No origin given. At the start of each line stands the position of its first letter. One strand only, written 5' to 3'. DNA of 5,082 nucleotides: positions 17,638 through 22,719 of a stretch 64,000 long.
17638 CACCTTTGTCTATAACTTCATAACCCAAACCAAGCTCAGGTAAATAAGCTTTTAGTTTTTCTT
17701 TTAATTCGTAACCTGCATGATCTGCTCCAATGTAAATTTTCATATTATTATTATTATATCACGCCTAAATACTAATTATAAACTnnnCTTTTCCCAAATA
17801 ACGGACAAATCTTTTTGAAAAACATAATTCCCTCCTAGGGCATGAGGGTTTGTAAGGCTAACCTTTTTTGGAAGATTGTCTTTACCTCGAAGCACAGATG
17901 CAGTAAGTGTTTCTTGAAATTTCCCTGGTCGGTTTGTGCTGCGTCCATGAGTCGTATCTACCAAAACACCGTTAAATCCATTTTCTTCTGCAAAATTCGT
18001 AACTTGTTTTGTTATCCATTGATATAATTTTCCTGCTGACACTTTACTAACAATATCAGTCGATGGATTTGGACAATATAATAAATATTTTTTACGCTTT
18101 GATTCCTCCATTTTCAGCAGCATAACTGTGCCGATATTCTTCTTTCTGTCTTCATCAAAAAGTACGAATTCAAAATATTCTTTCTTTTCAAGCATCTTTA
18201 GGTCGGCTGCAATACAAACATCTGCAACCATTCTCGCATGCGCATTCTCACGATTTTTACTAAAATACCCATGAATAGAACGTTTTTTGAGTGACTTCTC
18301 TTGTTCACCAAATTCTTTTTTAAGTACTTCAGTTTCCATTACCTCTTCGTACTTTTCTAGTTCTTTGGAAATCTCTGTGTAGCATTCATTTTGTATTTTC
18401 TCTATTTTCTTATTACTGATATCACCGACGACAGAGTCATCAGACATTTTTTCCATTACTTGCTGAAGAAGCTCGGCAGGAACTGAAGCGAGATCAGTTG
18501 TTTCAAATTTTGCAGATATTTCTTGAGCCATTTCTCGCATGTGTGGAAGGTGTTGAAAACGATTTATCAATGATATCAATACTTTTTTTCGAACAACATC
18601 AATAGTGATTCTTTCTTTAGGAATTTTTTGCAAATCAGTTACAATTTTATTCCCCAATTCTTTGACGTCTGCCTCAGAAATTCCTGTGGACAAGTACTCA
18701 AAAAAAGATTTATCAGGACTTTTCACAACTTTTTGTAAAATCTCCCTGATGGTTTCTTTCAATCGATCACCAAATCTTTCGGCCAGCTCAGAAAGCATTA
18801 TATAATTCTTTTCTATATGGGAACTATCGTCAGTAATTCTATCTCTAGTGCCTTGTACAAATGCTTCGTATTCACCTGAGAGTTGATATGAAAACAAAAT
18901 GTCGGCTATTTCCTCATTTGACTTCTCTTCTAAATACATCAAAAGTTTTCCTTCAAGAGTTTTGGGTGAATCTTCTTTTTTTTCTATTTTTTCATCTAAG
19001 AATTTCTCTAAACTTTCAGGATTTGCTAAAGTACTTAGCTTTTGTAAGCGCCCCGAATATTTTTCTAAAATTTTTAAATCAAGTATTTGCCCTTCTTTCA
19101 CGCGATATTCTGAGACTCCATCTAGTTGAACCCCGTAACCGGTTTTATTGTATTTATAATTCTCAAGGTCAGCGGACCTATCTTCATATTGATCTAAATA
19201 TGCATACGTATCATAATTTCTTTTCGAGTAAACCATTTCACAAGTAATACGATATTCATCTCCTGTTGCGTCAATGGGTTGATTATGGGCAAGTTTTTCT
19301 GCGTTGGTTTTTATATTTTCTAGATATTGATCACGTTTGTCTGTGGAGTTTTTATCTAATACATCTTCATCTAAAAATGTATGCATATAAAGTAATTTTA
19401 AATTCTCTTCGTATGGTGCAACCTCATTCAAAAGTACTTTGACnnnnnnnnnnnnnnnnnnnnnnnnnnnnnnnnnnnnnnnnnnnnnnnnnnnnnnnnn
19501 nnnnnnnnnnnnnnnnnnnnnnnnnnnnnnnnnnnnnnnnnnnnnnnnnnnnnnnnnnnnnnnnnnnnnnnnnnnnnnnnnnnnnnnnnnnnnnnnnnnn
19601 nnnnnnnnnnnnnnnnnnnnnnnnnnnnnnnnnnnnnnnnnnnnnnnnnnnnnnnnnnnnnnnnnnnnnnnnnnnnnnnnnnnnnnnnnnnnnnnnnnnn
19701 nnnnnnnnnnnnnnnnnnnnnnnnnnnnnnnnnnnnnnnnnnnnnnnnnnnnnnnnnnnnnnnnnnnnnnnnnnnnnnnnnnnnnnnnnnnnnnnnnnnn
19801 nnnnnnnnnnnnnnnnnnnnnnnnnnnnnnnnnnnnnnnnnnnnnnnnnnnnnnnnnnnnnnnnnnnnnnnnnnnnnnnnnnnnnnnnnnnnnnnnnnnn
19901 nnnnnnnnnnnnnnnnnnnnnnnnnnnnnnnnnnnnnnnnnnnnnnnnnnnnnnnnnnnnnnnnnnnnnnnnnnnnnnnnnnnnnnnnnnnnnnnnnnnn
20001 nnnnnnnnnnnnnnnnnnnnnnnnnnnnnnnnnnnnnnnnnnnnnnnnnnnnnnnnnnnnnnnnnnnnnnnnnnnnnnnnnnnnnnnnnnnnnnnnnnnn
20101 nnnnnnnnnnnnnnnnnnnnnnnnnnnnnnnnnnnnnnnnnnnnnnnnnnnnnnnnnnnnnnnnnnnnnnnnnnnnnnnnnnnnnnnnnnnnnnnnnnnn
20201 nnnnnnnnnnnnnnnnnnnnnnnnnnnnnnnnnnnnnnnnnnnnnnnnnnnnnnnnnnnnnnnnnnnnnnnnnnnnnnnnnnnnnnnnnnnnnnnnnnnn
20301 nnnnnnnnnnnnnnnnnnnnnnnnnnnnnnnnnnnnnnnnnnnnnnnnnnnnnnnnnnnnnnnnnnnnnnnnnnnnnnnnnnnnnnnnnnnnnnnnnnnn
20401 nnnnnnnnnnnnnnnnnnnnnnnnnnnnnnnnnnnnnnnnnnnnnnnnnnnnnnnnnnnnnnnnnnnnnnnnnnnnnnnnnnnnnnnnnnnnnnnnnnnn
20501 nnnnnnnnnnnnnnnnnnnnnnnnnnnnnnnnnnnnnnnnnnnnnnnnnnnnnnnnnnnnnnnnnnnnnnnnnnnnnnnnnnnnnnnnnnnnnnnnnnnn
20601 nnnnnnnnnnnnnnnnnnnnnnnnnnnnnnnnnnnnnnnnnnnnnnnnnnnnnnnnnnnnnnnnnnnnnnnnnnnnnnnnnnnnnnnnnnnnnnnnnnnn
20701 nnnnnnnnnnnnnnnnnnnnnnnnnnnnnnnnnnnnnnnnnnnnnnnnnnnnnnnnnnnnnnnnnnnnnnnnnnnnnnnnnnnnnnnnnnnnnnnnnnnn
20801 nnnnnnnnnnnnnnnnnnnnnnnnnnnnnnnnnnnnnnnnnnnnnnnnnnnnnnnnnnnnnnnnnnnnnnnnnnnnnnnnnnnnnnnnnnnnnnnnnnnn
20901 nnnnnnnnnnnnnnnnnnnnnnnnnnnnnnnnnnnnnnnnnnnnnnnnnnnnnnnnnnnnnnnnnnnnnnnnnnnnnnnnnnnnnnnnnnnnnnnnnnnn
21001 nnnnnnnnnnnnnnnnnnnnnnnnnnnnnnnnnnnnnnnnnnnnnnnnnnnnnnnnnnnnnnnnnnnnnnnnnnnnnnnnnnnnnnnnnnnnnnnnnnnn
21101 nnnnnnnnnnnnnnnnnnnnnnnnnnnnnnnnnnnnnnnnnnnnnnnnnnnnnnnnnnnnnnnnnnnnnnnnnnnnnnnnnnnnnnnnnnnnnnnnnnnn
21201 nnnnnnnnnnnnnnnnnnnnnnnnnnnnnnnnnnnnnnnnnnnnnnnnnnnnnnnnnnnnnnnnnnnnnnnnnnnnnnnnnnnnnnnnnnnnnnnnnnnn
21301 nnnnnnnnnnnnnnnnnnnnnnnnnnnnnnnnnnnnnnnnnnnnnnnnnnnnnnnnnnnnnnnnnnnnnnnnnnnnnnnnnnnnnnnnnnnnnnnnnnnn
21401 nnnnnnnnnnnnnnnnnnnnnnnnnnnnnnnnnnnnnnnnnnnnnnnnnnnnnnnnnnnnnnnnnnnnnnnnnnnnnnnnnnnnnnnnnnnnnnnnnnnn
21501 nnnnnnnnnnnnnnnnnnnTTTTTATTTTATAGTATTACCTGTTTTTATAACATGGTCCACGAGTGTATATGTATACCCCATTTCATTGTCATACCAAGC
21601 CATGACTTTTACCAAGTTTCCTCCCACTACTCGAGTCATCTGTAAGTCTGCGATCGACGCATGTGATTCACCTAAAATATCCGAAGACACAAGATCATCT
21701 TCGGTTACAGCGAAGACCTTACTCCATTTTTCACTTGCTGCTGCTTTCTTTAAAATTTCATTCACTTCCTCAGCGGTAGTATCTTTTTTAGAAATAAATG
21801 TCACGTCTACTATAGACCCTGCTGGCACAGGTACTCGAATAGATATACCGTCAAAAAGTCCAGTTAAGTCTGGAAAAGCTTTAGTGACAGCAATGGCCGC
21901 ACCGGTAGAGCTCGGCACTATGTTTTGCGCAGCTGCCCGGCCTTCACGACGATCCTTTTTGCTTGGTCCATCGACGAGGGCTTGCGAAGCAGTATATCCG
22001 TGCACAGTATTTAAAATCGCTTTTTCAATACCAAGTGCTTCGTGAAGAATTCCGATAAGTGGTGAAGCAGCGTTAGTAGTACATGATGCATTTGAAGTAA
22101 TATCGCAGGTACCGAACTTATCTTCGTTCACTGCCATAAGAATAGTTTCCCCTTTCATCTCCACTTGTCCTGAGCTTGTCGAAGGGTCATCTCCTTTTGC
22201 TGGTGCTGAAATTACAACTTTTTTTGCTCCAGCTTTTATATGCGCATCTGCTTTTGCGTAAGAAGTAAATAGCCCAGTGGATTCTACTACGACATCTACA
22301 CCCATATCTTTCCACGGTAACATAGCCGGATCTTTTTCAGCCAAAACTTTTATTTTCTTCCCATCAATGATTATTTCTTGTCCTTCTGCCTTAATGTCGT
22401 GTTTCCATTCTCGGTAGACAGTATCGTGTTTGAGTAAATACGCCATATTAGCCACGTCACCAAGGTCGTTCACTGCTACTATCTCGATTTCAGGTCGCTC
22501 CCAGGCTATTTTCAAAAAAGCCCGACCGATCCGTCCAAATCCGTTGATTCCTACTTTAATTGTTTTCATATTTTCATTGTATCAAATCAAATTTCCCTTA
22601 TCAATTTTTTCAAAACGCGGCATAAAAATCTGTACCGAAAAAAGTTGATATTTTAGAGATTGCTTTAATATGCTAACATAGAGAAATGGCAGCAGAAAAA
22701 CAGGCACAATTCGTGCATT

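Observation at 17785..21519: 1244-aa uncharacterised cytoplasmic protein embedded in the gap - rpiB - rpe - transketolase operon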

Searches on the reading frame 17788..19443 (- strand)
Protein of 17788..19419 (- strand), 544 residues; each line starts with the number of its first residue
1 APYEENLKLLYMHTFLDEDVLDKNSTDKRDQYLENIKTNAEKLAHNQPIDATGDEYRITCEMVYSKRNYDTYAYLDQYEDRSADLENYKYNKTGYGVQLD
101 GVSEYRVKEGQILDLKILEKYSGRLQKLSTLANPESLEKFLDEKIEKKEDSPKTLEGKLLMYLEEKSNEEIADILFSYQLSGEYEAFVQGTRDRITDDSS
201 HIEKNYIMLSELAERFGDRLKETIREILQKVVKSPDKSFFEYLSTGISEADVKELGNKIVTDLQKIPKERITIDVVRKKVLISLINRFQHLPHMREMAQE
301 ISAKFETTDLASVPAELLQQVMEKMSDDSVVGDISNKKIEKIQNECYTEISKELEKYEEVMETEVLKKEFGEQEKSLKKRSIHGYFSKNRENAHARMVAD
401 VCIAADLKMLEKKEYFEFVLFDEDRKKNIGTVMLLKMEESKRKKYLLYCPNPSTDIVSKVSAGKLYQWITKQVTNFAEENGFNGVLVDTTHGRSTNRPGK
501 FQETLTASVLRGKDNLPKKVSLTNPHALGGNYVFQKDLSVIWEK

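Call 33: predict_structure(alignment_id=A3)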
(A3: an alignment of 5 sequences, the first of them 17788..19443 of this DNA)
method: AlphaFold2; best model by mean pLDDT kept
length: 552 residues; sequences in the alignment: 5
mean_pLDDT: 56.8   pTM: 0.36
mean pLDDT of the five models: 56.8, 52.9, 47.0, 44.3, 44.1
residues with pLDDT >= 90: 0; 70-90: 142; 50-70: 204; < 50: 206
segments of 3 or more residues with pLDDT < 50: 10-12, 14-16, 52-119, 250-254, 332-345, 365-435, 449-451, 457-469, 500-506, 536-539
pLDDT, mean of each block of 10 residues (from residue 1): 48 50 50 60 62 45 43 34 41 33 29 44 61 81 87 69 85 69 83 72 57 67 64 75 69 55 78 77 81 71 65 57 57 43 49 56 44 37 30 24 24 30 44 48 50 50 41 62 66 68 46 76 82 53 75 77
secondary structure, 60 per line:
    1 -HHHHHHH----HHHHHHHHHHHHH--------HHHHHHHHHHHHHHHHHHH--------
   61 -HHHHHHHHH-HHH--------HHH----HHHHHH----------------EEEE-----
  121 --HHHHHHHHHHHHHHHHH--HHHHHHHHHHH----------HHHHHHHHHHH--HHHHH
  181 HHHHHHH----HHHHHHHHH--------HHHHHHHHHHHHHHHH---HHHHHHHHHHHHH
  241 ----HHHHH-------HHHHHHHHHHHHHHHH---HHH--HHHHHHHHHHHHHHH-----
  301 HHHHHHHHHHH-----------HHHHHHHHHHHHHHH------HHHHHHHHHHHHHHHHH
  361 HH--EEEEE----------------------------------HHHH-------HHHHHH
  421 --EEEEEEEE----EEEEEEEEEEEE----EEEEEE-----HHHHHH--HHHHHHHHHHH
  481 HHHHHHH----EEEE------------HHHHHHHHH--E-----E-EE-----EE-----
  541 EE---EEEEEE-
elements in order: H2-8 H13-25 H34-52 H62-70 H90-95 E112-115 H123-139 H142-152 H163-173 H176-187 H192-200 H209-224 H228-240 H245-249 H257-272 H281-295 H301-311 H323-337 H344-362 E365-369 H404-407 H415-420 E423-430 E435-446 E451-456 H462-467 H470-487 E492-495 H508-516 E546-551
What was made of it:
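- On GNAT superfamily (fold level): The independent 552-aa model gives the same order (call 33).
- The independent 552-aa model gives the same order in this region (call 33).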

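Call 36: search_solved_structures(query=A3, max_evalue=10)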
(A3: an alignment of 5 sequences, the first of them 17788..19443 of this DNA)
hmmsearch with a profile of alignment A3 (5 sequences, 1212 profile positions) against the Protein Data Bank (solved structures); distinct sequences matched with E-value up to 10: 1.
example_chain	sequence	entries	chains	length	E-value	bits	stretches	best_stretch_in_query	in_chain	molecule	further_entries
5jsn_B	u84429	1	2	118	0.013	16.5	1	72-145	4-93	Bcl2 inhibitor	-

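Call 73: fold_search(model_id=the predicted structure, library=pdb)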
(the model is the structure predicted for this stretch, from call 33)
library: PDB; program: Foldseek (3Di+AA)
matches with E <= 10: 367; with E <= 0.001: 0
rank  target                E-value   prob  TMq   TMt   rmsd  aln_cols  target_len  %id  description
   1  4ua3_A                2.0e-01  0.84  0.15  0.35   8.5       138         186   11  Crystal structure of selenomethionine labeled SpNatD (released 2015-01-28)
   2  3n7z_C                2.1e-01  0.60  0.12  0.16   9.3       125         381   10  Crystal structure of acetyltransferase from Bacillus anthracis (released 2010-06-16)
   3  9q6a_B                2.4e-01  0.09  0.08  0.15  21.1       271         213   11  Crystal structure of octameric COMMD-like protein MBK5214510 from Flavobacteriaceae bacterium (released 2025-10-01)
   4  9kby_A                2.4e-01  0.05  0.08  0.07  20.2       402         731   10  Cryo-EM structure of DCL4-Hairpin RNA complex (released 2026-02-18)
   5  1qsm_B                4.2e-01  0.47  0.13  0.38   8.7       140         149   16  Histone Acetyltransferase HPA2 from Saccharomyces Cerevisiae in Complex with Acetyl Coenzyme A (released 1999-12-22)
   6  9q6a_A                4.5e-01  0.08  0.09  0.17  21.4       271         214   11  Crystal structure of octameric COMMD-like protein MBK5214510 from Flavobacteriaceae bacterium (released 2025-10-01)
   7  7ak7_A                4.7e-01  0.51  0.13  0.33   6.6       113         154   12  Structure of Salmonella TacT2 toxin bound to TacA2 antitoxin (released 2021-08-18)
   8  8igd_A                6.7e-01  0.16  0.08  0.32   8.6        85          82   16  The crystal structure of the minimal interaction domains of DRB7.2:DRB4 complex (released 2024-06-26)
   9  2wcd_A                7.0e-01  0.06  0.07  0.12  23.1       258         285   13  Crystal structure of the assembled cytolysin A pore (released 2009-05-05)
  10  2eui_A                7.7e-01  0.57  0.15  0.43   5.9       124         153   16  Crystal structure of a probable acetyltransferase (released 2005-12-06)
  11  3igr_A                8.1e-01  0.35  0.13  0.31   6.8       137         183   14  The Crystal Structure of Ribosomal-protein-S5-alanine Acetyltransferase from Vibrio fischeri to 2.0A (released 2009-09-01)
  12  9n82_c                8.1e-01  0.08  0.07  0.14  22.0       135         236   12  The ligation (AMP-Lys) complex in the NHEJ pathway (released 2025-04-23)
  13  9a0j_F                8.1e-01  0.07  0.09  0.17  18.5       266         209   11  Deep learning enables the atomic structure determination of the Fanconi Anemia core complex from cryoEM (released 2020-09-15)
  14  8gy8_A                8.1e-01  0.06  0.10  0.13  17.4       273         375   12  The structure of Bax1 from Pyrococcus furiosus (released 2023-09-27)
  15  1vkc_A                8.6e-01  0.35  0.14  0.39   7.7       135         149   14  Putative acetyl transferase from Pyrococcus furiosus (released 2004-12-14)
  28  6snr                  1.3e+00  0.30  0.15  0.20   8.5       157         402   12  Crystal structure of FemX (released 2020-09-09)
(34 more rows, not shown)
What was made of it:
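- GNATs are also the best hits for the longer, poorer model (call 73). FemX appears among weak fold hits (call 73, E 1.3).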

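Call 96: search_dna_similar(query=window:17788-19419:-, collection=plasmids, mode=protein, max_evalue=0.001, max_rows=10)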
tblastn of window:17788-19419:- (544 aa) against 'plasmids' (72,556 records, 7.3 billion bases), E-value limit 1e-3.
No match.

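Call 97: search_dna_similar(query=window:17788-19419:-, collection=phages, mode=protein, max_evalue=0.001, max_rows=10)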
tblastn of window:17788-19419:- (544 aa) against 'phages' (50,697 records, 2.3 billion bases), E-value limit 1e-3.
No match.

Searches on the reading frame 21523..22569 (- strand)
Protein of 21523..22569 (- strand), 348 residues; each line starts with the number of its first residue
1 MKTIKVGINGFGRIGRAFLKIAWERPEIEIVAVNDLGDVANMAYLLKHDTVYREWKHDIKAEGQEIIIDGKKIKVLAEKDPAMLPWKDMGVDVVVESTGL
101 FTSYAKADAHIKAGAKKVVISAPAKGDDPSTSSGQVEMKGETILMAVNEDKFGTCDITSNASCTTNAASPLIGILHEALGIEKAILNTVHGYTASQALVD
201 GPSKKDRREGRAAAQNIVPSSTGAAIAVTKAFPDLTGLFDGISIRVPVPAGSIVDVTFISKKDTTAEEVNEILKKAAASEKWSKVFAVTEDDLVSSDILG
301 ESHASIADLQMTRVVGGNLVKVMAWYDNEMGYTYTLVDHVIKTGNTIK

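Call 5: search_protein_families(library=pfam, proteins=[window:21523-22569:-], max_evalue=0.01)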
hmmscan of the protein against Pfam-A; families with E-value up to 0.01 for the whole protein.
window:21523-22569:- (348 aa): 3 families
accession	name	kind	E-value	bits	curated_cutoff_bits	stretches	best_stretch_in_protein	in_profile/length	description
PF02800.25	Gp_dh_C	-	1.1e-52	178.2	24.4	1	170-326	3-158/158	Glyceraldehyde 3-phosphate dehydrogenase, C-terminal domain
PF00044.30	Gp_dh_N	-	5.1e-39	133.1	31.7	1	4-103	1-100/101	Glyceraldehyde 3-phosphate dehydrogenase, NAD binding domain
PF01113.26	DapB_N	-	0.0018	18.8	25.6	1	4-116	1-114/124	Dihydrodipicolinate reductase, N-terminus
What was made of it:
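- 21523..22569 (-): gap (context): upstream neighbour, 3-nt spacer. call 5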
